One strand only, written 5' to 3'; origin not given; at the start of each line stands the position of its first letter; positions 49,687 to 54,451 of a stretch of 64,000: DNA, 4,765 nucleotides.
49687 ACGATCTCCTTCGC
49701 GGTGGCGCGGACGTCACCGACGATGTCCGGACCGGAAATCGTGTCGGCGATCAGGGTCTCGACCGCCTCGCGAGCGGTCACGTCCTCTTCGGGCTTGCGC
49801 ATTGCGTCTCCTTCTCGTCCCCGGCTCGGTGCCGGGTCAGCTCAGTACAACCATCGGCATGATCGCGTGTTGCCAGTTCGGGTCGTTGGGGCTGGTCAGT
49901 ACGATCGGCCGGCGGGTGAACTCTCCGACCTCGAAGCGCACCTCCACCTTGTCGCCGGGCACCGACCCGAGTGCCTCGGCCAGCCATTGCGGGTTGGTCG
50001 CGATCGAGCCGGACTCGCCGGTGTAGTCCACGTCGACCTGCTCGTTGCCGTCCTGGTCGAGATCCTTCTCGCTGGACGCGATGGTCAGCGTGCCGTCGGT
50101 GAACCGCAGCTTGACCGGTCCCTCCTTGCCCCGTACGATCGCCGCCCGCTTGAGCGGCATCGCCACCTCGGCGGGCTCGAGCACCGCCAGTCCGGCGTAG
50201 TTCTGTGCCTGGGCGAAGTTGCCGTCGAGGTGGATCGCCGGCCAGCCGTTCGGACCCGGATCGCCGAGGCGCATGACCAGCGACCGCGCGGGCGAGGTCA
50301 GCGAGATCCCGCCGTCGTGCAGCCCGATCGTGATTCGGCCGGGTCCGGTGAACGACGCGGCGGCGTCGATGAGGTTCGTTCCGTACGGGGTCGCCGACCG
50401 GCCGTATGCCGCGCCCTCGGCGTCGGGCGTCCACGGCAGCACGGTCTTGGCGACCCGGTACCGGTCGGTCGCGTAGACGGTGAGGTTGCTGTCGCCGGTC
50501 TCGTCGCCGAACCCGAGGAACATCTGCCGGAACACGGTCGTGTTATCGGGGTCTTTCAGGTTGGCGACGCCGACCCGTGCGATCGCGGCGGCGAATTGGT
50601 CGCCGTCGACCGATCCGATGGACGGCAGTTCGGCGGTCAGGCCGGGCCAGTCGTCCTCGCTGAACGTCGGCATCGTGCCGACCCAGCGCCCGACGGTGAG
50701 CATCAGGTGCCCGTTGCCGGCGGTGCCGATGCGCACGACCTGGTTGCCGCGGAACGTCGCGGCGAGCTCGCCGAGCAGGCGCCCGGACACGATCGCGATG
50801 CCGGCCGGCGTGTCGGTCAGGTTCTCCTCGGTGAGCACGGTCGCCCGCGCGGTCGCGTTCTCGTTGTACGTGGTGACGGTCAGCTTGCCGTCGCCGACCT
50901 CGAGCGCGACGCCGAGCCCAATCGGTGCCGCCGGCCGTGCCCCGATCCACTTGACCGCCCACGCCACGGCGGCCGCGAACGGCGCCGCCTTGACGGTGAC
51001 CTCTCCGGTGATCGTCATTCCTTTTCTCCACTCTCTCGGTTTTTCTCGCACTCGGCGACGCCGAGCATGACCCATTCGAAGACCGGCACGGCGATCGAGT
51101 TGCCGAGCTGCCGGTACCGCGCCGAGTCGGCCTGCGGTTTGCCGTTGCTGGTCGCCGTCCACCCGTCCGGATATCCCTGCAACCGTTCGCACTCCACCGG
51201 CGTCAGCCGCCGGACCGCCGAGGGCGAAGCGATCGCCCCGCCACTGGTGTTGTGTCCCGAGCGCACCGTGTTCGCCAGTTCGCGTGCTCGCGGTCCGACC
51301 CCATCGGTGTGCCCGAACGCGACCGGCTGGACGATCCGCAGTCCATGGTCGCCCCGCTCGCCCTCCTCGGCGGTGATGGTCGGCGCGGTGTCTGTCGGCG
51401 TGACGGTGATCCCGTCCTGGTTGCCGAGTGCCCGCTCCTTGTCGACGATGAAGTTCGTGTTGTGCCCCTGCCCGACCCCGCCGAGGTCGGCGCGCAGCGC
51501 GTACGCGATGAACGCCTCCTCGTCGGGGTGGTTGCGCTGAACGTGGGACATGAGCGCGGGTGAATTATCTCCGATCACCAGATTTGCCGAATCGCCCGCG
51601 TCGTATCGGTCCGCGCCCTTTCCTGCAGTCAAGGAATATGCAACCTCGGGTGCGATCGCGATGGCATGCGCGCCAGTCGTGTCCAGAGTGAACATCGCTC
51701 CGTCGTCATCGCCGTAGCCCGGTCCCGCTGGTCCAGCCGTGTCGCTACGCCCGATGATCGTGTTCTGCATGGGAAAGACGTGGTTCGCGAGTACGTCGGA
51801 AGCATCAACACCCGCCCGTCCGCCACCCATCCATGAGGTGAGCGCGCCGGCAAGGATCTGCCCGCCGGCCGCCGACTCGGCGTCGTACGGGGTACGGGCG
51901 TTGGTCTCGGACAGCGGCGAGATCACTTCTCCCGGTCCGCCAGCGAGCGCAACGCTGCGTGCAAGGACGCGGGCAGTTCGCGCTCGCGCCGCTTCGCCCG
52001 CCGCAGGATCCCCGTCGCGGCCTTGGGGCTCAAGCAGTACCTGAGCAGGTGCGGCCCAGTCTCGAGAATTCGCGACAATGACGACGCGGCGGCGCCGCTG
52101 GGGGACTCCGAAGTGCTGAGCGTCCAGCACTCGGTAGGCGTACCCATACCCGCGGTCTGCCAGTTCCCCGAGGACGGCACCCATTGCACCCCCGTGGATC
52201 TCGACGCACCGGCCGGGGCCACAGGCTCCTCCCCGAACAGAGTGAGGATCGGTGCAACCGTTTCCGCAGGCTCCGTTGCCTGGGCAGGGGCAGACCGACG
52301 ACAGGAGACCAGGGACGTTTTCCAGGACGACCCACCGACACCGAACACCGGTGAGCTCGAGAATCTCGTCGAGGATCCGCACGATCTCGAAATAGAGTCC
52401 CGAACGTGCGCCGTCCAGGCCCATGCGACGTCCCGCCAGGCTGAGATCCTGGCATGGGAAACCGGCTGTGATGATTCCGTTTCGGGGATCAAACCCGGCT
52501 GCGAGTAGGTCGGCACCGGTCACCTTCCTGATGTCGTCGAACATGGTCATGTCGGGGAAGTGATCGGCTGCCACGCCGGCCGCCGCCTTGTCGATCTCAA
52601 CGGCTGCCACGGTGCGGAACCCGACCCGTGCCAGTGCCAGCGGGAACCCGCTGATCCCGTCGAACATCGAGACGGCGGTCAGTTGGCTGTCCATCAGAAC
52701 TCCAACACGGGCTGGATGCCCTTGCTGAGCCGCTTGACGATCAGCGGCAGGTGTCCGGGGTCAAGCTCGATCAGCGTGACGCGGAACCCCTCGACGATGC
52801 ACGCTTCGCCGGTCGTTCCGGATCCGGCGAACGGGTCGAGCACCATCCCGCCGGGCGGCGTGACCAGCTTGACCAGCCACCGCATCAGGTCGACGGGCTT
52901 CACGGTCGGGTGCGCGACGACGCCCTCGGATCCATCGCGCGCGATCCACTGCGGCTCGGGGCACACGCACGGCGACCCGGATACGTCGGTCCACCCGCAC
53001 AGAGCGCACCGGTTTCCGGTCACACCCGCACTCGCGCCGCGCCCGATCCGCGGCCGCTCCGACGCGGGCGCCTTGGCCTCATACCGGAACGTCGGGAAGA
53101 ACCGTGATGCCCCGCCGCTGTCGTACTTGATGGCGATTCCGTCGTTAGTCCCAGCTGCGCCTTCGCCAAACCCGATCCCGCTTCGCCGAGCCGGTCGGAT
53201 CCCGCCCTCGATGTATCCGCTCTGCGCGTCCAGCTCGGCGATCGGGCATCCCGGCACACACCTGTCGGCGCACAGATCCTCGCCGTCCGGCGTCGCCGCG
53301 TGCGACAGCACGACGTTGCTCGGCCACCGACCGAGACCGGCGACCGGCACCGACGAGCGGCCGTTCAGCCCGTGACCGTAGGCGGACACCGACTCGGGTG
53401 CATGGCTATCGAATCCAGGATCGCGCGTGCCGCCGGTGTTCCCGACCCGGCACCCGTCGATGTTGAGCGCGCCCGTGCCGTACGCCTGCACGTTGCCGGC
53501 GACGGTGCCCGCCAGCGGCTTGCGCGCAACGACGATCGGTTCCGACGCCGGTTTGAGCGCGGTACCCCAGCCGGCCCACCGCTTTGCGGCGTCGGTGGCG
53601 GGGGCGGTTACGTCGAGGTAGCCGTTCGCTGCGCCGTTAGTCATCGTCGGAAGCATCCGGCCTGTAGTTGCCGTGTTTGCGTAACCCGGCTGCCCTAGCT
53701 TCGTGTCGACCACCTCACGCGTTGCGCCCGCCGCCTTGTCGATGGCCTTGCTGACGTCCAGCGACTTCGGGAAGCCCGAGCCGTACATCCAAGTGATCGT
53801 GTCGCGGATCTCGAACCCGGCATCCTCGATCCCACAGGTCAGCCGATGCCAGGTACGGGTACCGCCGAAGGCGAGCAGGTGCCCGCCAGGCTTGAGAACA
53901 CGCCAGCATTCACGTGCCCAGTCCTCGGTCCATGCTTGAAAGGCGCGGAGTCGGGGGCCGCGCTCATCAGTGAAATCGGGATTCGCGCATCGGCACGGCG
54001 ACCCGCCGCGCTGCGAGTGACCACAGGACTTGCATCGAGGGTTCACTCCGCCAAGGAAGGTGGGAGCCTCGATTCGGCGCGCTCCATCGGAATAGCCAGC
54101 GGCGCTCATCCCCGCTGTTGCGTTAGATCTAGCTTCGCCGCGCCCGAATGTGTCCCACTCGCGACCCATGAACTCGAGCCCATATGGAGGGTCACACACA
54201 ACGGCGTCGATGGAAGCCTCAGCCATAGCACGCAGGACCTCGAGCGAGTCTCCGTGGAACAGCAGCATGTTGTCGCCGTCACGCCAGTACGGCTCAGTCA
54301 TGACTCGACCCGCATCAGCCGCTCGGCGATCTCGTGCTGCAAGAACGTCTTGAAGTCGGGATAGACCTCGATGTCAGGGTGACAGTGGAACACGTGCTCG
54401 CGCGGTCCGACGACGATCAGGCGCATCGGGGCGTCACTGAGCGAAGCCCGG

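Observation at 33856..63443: Composite promoter/operator module reused across the genome; exact 6-nt rule gives leaderless mRNAs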

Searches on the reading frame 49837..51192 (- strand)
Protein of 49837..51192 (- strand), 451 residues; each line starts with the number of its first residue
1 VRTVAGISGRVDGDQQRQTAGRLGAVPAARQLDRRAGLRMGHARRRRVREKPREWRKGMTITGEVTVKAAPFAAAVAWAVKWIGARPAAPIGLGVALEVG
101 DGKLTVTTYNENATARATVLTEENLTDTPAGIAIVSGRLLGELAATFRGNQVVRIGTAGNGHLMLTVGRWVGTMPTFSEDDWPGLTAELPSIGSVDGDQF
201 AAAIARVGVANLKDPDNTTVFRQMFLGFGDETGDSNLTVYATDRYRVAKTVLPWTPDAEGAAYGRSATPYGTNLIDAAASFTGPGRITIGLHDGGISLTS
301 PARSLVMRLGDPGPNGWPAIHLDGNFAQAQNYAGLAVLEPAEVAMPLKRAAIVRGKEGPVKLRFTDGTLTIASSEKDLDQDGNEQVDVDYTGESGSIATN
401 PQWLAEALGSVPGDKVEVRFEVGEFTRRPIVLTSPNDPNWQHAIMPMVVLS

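Call 10: search_protein_families(library=pfam, proteins=[window:49837-51192:-], max_evalue=0.001)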
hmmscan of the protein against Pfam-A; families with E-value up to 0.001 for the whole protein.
window:49837-51192:- (451 aa): 2 families
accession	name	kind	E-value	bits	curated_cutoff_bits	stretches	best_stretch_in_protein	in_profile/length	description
PF02768.20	DNA_pol3_beta_3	-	1.5e-17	63.9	27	1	334-447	10-120/121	DNA polymerase III beta subunit, C-terminal domain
PF00712.24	DNA_pol3_beta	-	9.6e-12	45.6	24.4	1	65-185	3-119/120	DNA polymerase III beta subunit, N-terminal domain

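Call 55: search_dna_similar(query=window:49837-51015:-, collection=phages, mode=protein, max_rows=12)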
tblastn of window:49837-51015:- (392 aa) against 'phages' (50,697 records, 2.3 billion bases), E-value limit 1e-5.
Records with a match: 81; places in all: 81; records where one place covers at least 80% of the query: 81.
Best place of each record, by identity: <60% 81.
By first word of the organism name: Arthrobacter 53; Mycobacterium 23; Microcystis 2; Rhizobium 2; Bacteriophage 1.
By host as written in the record: Arthrobacter sp. ATCC 21022 23; Arthrobacter globiformis NRRL B-2979 SEA 12; Arthrobacter globiformis B-2979 10; Arthrobacter globiformis NRRL B-2979 5; - 3; Mycobacterium tuberculosis mc2 7000 2; Arthrobacter sp. 2; Microcystis aeruginosa 2; and 22 more.
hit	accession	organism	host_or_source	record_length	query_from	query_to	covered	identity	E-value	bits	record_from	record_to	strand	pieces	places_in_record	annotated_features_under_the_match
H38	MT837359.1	Bacteriophage sp.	human fecal samples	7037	22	388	94%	28.4%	3e-23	107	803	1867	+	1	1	record has no annotation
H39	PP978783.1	Arthrobacter phage Raphaella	Arthrobacter globiformis B-2979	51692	24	388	93%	28.4%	2e-12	75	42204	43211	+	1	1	78: DNA polymerase III sliding clamp beta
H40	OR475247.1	Arthrobacter phage MidnightRain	Arthrobacter globiformis B-2979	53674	24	388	93%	28.4%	3e-12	74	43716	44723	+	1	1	82: DNA polymerase III sliding clamp beta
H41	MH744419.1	Arthrobacter phage KBurrousTX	Arthrobacter sp. ATCC 21022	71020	22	388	94%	26.9%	9e-12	73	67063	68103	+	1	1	100: DNA polymerase III sliding clamp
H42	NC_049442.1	Arthrobacter phage KBurrousTX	Arthrobacter sp. ATCC 21022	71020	22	388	94%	26.9%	9e-12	73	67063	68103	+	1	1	100: DNA polymerase processivity factor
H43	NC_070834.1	Arthrobacter phage Persistence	Arthrobacter globiformis B-2979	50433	22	388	94%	26.8%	3e-22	104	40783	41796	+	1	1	71: DNA polymerase iii sliding clamp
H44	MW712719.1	Arthrobacter phage Persistence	Arthrobacter globiformis B-2979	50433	22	388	94%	26.8%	3e-22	104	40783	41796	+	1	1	71: DNA polymerase III sliding clamp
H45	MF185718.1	Arthrobacter phage Colucci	Arthrobacter sp. ATCC 21022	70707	35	392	91%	27.4%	3e-13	77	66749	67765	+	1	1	107: DNA polymerase III sliding clamp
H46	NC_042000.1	Arthrobacter phage Colucci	Arthrobacter sp. ATCC 21022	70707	35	392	91%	27.4%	3e-13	77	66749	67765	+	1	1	107: DNA polymerase processivity factor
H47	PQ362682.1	Arthrobacter phage Anekin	Arthrobacter globiformis B-2979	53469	24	362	86%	28.8%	4e-12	74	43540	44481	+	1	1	79: DNA polymerase III sliding clamp beta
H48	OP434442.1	Arthrobacter phage RadFad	Arthrobacter globiformis B-2979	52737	24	362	86%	28.8%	5e-12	74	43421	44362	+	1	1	82: DNA polymerase III sliding clamp beta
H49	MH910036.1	Arthrobacter phage Hestia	Arthrobacter globiformis NRRL B-2979 SEA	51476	24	362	86%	28.8%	1e-11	72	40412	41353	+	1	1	71: DNA polymerase III beta subunit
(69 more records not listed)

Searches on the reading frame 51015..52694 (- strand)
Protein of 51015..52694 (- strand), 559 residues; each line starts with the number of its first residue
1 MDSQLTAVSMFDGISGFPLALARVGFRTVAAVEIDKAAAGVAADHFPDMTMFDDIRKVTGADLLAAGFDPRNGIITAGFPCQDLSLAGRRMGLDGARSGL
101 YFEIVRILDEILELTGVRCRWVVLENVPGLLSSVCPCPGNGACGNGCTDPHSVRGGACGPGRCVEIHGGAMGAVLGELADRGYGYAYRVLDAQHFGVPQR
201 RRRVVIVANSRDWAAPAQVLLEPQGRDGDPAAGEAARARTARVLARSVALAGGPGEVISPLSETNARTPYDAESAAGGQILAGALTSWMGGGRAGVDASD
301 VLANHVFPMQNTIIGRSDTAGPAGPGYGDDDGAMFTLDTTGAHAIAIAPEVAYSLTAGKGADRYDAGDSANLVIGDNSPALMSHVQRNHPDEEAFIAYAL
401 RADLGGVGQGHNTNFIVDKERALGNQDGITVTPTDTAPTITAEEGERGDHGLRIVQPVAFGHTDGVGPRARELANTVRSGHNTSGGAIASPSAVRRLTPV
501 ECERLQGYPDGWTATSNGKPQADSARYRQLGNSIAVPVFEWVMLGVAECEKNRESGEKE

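Call 11: search_protein_families(library=pfam, proteins=[window:51015-52694:-], max_evalue=0.001)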
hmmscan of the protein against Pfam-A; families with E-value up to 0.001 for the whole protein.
window:51015-52694:- (559 aa): 1 family
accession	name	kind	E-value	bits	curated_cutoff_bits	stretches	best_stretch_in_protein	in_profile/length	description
PF00145.23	DNA_methylase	-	2.2e-48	165.8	22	3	6-132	2-116/324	C-5 cytosine-specific DNA methylase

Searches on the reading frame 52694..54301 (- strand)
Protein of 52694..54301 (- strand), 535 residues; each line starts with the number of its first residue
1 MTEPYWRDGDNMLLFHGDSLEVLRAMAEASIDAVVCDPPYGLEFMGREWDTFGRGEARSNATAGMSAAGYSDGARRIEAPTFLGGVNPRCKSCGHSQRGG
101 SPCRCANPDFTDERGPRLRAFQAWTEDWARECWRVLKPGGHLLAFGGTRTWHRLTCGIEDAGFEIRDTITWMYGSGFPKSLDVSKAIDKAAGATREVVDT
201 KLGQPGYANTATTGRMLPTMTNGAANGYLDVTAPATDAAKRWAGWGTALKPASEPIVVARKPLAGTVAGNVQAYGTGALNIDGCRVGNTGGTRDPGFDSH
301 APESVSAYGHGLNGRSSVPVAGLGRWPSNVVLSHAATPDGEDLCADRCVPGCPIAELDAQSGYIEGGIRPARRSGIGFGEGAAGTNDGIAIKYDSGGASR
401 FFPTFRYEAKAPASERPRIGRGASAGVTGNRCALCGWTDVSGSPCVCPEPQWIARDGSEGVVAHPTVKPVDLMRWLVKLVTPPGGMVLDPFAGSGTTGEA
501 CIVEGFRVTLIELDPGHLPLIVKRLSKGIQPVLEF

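Call 11: search_protein_families(library=pfam, proteins=[window:52694-54301:-], max_evalue=0.001)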
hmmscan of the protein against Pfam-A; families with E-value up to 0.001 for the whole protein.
window:52694-54301:- (535 aa): 1 family
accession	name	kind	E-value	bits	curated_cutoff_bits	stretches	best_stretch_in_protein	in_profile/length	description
PF01555.25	N6_N4_Mtase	-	2e-27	97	26.7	2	462-522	160-220/221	DNA methylase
